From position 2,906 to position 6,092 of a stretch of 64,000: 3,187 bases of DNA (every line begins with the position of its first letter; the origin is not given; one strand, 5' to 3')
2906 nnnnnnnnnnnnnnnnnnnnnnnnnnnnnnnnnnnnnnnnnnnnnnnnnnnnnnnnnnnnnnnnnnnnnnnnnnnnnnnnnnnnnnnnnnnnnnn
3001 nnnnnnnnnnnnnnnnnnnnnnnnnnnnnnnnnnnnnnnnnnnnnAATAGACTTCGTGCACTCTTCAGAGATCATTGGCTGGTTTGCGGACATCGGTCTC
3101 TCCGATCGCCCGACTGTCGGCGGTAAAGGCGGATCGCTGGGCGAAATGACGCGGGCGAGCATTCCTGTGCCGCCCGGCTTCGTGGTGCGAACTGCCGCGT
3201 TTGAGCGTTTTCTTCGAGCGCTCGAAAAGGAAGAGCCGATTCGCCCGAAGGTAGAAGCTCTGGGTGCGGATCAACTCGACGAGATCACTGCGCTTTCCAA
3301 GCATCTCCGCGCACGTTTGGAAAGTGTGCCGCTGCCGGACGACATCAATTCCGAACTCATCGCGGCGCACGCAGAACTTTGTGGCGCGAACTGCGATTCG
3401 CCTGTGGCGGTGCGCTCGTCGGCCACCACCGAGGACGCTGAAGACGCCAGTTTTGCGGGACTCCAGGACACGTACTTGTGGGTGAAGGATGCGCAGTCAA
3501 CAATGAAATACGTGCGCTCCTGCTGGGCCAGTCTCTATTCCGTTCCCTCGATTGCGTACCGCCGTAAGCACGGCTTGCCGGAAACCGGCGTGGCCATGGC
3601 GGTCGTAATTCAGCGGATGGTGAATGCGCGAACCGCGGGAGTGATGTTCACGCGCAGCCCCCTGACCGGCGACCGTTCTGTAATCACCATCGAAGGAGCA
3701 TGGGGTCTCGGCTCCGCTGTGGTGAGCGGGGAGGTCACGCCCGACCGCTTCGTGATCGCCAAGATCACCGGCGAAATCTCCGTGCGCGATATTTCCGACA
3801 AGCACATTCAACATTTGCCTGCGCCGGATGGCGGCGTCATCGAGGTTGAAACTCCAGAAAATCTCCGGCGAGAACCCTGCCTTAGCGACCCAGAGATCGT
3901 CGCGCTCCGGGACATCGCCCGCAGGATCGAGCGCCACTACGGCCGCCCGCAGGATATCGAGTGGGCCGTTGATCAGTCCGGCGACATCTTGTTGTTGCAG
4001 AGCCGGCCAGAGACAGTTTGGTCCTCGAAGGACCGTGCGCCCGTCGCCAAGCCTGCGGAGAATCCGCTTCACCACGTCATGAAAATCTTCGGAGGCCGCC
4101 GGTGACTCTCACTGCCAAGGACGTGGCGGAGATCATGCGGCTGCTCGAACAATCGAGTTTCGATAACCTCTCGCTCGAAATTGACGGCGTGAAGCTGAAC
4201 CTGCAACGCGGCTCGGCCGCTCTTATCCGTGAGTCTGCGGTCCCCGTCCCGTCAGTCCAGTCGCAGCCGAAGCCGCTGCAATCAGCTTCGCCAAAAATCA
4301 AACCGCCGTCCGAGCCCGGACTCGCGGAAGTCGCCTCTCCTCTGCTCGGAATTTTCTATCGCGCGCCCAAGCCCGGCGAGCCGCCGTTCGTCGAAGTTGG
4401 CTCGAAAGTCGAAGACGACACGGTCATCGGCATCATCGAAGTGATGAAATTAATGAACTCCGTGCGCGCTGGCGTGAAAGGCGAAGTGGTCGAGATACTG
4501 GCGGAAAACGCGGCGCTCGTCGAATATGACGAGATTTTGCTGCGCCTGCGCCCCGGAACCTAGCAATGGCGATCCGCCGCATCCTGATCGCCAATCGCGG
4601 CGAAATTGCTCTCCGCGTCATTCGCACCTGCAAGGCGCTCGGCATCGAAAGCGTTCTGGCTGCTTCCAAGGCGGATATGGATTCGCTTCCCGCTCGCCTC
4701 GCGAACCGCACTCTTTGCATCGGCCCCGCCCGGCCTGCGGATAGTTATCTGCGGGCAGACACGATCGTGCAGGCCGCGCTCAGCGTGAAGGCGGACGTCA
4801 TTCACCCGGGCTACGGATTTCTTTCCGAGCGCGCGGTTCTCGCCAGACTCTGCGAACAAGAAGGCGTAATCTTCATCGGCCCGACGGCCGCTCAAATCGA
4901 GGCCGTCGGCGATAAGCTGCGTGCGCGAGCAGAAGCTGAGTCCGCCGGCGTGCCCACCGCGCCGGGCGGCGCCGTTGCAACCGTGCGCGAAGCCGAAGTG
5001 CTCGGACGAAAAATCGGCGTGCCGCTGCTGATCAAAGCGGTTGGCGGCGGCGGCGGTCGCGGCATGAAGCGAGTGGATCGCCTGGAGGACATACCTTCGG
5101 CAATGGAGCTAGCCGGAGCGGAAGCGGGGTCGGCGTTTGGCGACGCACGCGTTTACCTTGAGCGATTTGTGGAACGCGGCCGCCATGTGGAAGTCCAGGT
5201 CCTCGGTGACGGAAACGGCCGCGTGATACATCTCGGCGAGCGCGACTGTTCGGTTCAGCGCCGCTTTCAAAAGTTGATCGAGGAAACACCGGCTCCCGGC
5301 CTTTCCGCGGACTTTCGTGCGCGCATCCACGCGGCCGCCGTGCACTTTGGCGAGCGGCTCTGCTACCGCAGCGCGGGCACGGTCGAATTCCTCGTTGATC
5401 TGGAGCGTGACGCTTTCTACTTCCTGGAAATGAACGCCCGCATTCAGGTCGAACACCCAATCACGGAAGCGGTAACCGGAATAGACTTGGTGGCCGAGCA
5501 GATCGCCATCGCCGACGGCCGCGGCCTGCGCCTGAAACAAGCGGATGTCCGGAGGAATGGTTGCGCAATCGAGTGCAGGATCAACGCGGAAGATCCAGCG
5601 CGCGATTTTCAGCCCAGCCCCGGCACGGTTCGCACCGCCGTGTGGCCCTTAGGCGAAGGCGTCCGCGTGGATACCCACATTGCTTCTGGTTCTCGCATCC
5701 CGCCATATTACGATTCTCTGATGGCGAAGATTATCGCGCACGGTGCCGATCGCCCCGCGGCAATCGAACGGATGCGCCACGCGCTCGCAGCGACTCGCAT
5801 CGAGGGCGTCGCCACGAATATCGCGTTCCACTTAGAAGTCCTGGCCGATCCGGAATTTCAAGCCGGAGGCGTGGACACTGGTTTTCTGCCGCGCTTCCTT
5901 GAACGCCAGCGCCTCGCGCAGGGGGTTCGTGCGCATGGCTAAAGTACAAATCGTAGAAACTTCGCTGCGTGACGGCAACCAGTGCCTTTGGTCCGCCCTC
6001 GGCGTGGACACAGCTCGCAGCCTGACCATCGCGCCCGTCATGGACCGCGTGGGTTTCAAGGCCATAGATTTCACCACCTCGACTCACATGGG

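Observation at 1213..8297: Split PpsA/PpsB-type phosphotransferase operonically fused to a three-part biotin carboxylase and a HAD phosphatase: candidate phosphorylation-driven carboxylation of an unknown substrate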

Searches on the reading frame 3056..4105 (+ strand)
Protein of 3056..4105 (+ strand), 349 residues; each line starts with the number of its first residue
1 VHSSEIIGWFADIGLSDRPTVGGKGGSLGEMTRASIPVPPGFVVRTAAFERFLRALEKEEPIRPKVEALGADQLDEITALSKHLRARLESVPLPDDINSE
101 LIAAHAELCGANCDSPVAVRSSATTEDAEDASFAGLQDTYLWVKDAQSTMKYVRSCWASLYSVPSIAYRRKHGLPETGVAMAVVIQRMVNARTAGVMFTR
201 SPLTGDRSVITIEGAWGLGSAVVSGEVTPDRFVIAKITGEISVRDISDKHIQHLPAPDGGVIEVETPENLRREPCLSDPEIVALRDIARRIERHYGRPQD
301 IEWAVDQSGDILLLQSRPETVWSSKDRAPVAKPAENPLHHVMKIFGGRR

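Call 3: search_protein_families(library=pfam, proteins=[window:3056-4105:+], max_evalue=0.01)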
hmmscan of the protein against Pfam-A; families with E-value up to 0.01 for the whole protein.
window:3056-4105:+ (349 aa): 2 families
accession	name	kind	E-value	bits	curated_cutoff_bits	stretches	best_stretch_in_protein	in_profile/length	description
PF01326.24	PPDK_N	-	2.7e-103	346.2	27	1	19-332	2-322/328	Pyruvate phosphate dikinase, AMP/ATP-binding domain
PF22808.1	RhopH3_C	-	0.0012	18.7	27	1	136-194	161-217/341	RhopH3 C-terminal domain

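Call 4: search_protein_families(library=ncbifam, proteins=[window:3056-4105:+], max_evalue=0.01)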
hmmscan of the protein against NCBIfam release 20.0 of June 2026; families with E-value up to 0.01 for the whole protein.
window:3056-4105:+ (349 aa): 16 families
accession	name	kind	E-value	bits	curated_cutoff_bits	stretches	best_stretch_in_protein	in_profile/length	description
NF005057.0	PRK06464.1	equivalog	1.3e-99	334.4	598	1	3-328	3-344/798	phosphoenolpyruvate synthase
TIGR01418.1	PEP_synth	equivalog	9.3e-96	321.9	739.75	1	7-331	2-341/784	pyruvate, water dikinase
NF004878.0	PRK06241.1-3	subfamily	3.7e-90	303.3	945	1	7-339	5-326/891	phosphoenolpyruvate synthase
NF041857.1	RIF_Ptrans_rph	equivalog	2e-81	274.6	999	1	10-321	6-312/864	rifamycin-inactivating phosphotransferase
NF004877.0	PRK06241.1-2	subfamily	5e-81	273.2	866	1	10-320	8-313/869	phosphoenolpyruvate synthase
NF004881.0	PRK06241.2-2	equivalog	2.6e-73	247.7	883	1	19-324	17-315/898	phosphoenolpyruvate synthase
NF052631.1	prodigiosin_PigC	equivalog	7.5e-70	235.9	1300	1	17-336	12-314/883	prodigiosin ligase PigC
NF052632.1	undecylprod_RedH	equivalog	5.7e-65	219.8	1350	1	18-333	14-310/880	undecylprodigiosin ligase RedH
NF004879.0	PRK06241.1-4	equivalog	3.9e-64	217.1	976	1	10-321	8-314/868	phosphoenolpyruvate synthase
NF000283.1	RPH_KJ151292.1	equivalog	2.6e-63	214.5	1700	1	14-321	13-315/865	rifamycin-inactivating phosphotransferase Rph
NF004880.0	PRK06241.2-1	equivalog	2e-54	184.8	972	2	20-233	17-222/837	phosphoenolpyruvate synthase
NF004883.0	PRK06241.2-4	equivalog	2.8e-53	181.3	1063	1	20-321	31-329/928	phosphoenolpyruvate synthase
NF004882.0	PRK06241.2-3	equivalog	5.8e-22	77.6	850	1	20-326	11-283/827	phosphoenolpyruvate synthase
NF004531.0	PRK05878.1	equivalog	5.2e-20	71.5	456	2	153-230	169-250/534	pyruvate, phosphate dikinase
TIGR01828.1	pyru_phos_dikin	equivalog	2.6e-14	52.2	843.45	2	12-57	9-54/865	pyruvate, phosphate dikinase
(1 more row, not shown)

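Call 69: search_solved_structures(query=window:3056-4105:+, max_evalue=1e-10, show_alignments=1)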
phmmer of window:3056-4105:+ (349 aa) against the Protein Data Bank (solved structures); distinct sequences matched with E-value up to 1e-10: 8.
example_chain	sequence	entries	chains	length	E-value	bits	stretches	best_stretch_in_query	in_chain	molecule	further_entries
9goj_A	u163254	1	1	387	5.1e-73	249.7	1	9-326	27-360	Phosphoenolpyruvate synthase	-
9dae_A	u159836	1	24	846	4.6e-67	230.1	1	6-269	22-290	Phosphoenolpyruvate synthase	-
8a8e_A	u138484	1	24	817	5.4e-66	226.6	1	81-335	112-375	Phosphoenolpyruvate synthase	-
2ols_A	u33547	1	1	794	6.5e-51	177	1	6-325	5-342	Phosphoenolpyruvate synthase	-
5hv6_A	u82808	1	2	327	2e-50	175.4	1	11-320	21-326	Phosphoenolpyruvate synthase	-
5hv2_A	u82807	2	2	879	1.3e-49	172.7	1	12-321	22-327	Phosphoenolpyruvate synthase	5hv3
5fbs_A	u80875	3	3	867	1.4e-49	172.7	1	12-321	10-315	Phosphoenolpyruvate synthase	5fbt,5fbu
5hv1_A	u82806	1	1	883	1.4e-49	172.6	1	12-321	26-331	Phosphoenolpyruvate synthase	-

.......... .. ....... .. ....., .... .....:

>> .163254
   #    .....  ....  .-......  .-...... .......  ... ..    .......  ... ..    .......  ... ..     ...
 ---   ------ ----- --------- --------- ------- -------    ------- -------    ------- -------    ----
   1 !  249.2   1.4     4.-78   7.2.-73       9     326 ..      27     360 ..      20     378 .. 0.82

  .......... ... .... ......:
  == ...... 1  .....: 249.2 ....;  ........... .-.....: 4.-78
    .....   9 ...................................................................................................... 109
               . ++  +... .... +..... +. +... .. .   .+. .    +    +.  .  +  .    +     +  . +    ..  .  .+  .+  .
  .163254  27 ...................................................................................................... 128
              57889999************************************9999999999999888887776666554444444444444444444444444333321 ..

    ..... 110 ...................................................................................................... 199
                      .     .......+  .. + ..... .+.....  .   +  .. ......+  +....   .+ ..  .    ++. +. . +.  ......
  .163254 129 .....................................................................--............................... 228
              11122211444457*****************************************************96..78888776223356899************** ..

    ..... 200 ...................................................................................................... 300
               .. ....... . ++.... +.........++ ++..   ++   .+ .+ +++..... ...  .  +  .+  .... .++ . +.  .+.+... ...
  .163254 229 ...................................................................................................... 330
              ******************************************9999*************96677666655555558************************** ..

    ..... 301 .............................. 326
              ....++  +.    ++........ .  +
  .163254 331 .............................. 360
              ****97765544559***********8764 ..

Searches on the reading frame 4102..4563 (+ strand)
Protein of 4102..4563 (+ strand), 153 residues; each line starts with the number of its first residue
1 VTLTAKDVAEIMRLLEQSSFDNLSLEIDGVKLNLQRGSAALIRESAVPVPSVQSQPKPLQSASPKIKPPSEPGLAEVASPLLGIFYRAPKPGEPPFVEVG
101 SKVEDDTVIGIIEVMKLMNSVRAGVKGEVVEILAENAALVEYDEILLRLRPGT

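Call 3: search_protein_families(library=pfam, proteins=[window:4102-4563:+], max_evalue=0.01)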
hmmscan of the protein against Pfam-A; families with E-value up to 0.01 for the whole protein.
window:4102-4563:+ (153 aa): 2 families
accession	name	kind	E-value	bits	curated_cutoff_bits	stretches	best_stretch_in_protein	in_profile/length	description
PF00364.28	Biotin_lipoyl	-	1e-14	54.6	22.1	1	76-149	2-73/73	Biotin-requiring enzyme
PF01597.25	GCV_H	-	0.00064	20.1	22.2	1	98-140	40-85/122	Glycine cleavage H-protein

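Call 4: search_protein_families(library=ncbifam, proteins=[window:4102-4563:+], max_evalue=0.01)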
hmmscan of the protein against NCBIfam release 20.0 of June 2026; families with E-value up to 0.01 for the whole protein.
window:4102-4563:+ (153 aa): 12 families
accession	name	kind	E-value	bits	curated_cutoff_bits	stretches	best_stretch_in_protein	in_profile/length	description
TIGR00531.1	BCCP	equivalog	1.1e-32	113.7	115.2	1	6-149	4-154/156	acetyl-CoA carboxylase biotin carboxyl carrier protein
NF005457.0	PRK07051.1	equivalog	2.1e-22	79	87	1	75-148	4-77/80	acetyl-CoA carboxylase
NF006761.0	PRK09282.1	domain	1.2e-13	50.5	402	1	21-150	465-590/591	pyruvate carboxylase subunit B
NF009554.0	PRK12999.1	equivalog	2.6e-05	22.2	965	1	96-150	1092-1146/1147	pyruvate carboxylase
NF004173.0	PRK05641.1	equivalog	4.8e-05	24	199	1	7-147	16-150/153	putative acetyl-CoA carboxylase biotin carboxyl carrier protein subunit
NF010643.0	PRK14040.1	subfamily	0.00019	20.1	892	1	24-149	483-594/595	oxaloacetate decarboxylase subunit alpha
TIGR02712.1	urea_carbox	equivalog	0.00023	19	1303.85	1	96-148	1147-1199/1201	urea carboxylase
TIGR01108.1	oadA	equivalog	0.00039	19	756.5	1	69-146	512-582/582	sodium-extruding oxaloacetate decarboxylase subunit alpha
NF005117.0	PRK06549.1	equivalog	0.00086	19.9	159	1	40-146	29-126/130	acetyl-CoA carboxylase biotin carboxyl carrier protein subunit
NF002270.0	PRK01202.1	subfamily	0.0011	18.7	117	1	98-140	47-86/129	glycine cleavage system protein GcvH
NF006079.0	PRK08225.1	equivalog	0.0059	16.6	95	1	97-149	17-69/70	acetyl-CoA carboxylase biotin carboxyl carrier protein subunit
TIGR00527.1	gcvH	equivalog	0.0098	15.9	115.85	0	98-139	45-83/129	glycine cleavage system protein GcvH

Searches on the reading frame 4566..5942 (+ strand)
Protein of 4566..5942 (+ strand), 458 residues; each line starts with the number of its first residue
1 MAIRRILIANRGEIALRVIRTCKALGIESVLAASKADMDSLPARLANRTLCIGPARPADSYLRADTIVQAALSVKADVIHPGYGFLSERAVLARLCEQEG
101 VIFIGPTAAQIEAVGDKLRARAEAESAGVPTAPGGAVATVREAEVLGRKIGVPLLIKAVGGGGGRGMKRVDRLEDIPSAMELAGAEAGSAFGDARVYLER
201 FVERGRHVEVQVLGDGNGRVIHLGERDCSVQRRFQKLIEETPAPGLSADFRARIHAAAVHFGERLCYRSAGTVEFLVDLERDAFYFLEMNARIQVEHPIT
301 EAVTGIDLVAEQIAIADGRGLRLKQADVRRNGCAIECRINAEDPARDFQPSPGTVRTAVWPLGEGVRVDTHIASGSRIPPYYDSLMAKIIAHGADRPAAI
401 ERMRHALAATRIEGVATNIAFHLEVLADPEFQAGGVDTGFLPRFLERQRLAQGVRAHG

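Call 3: search_protein_families(library=pfam, proteins=[window:4566-5942:+], max_evalue=0.01)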
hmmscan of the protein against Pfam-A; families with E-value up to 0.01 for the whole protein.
window:4566-5942:+ (458 aa): 5 families
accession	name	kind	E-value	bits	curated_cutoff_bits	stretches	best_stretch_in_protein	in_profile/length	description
PF02786.22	CPSase_L_D2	-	1.3e-63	214.7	19.8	1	116-322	1-209/211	Carbamoyl-phosphate synthase L chain, ATP binding domain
PF02785.25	Biotin_carb_C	-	5.2e-41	139.6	32.4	1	336-442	1-107/108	Biotin carboxylase C-terminal domain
PF00289.28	Biotin_carb_N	-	2.4e-39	134.7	25.5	1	3-111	2-110/110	Biotin carboxylase, N-terminal domain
PF07478.18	Dala_Dala_lig_C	-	7.5e-07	29.3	24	1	148-291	33-174/204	D-ala D-ala ligase C-terminus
PF02222.28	ATP-grasp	-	1.8e-05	24.9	27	1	124-219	3-93/179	ATP-grasp domain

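Call 4: search_protein_families(library=ncbifam, proteins=[window:4566-5942:+], max_evalue=0.01)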
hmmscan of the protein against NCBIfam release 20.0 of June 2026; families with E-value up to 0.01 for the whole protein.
window:4566-5942:+ (458 aa): 37 families (the best 25 are shown)
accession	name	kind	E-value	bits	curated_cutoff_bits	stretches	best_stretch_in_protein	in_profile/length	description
NF006367.0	PRK08591.1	subfamily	1.5e-177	590.9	597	1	3-446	2-446/451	acetyl-CoA carboxylase biotin carboxylase subunit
NF009471.0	PRK12833.1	equivalog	2.9e-174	580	686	1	2-452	4-455/467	acetyl-CoA carboxylase biotin carboxylase subunit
TIGR00514.1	accC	equivalog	5.5e-170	566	626.5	1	3-446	2-446/449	acetyl-CoA carboxylase biotin carboxylase subunit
NF009554.0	PRK12999.1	equivalog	3.7e-165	551.6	965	1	2-441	4-452/1147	pyruvate carboxylase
NF006406.0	PRK08654.1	equivalog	1e-161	538.9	739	1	4-442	3-441/499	acetyl-CoA carboxylase biotin carboxylase subunit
TIGR02712.1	urea_carbox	equivalog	4.4e-158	528.1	1303.85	1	5-447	3-445/1201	urea carboxylase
NF004085.0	PRK05586.1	equivalog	2.4e-155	517.8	723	1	3-444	2-444/448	acetyl-CoA carboxylase biotin carboxylase subunit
NF005525.0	PRK07178.1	equivalog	1.2e-145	485.8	768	1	3-447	2-445/471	acetyl-CoA carboxylase biotin carboxylase subunit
NF006286.0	PRK08462.1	equivalog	3.6e-145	484.2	740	1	2-442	3-442/445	acetyl-CoA carboxylase biotin carboxylase subunit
TIGR01235.1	pyruv_carbox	equivalog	1.3e-142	476.7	1114.45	1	5-441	1-448/1143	pyruvate carboxylase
NF006287.0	PRK08463.1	equivalog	1.3e-133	446.3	775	1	3-444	2-444/479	acetyl-CoA carboxylase subunit A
TIGR01369.1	CPSaseII_lrg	equivalog_domain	1.3e-10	39.6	1027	1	92-323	645-871/1052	carbamoyl-phosphate synthase (glutamine-hydrolyzing) large subunit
NF002378.0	PRK01372.1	subfamily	1.5e-10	40.3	243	1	116-291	100-269/305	D-alanine--D-alanine ligase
NF003671.0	PRK05294.1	equivalog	8e-09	33.7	599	1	92-321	642-866/1058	carbamoyl-phosphate synthase large subunit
NF006766.0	PRK09288.1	equivalog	1.1e-08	34.3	339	1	73-204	73-200/396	formate-dependent phosphoribosylglycinamide formyltransferase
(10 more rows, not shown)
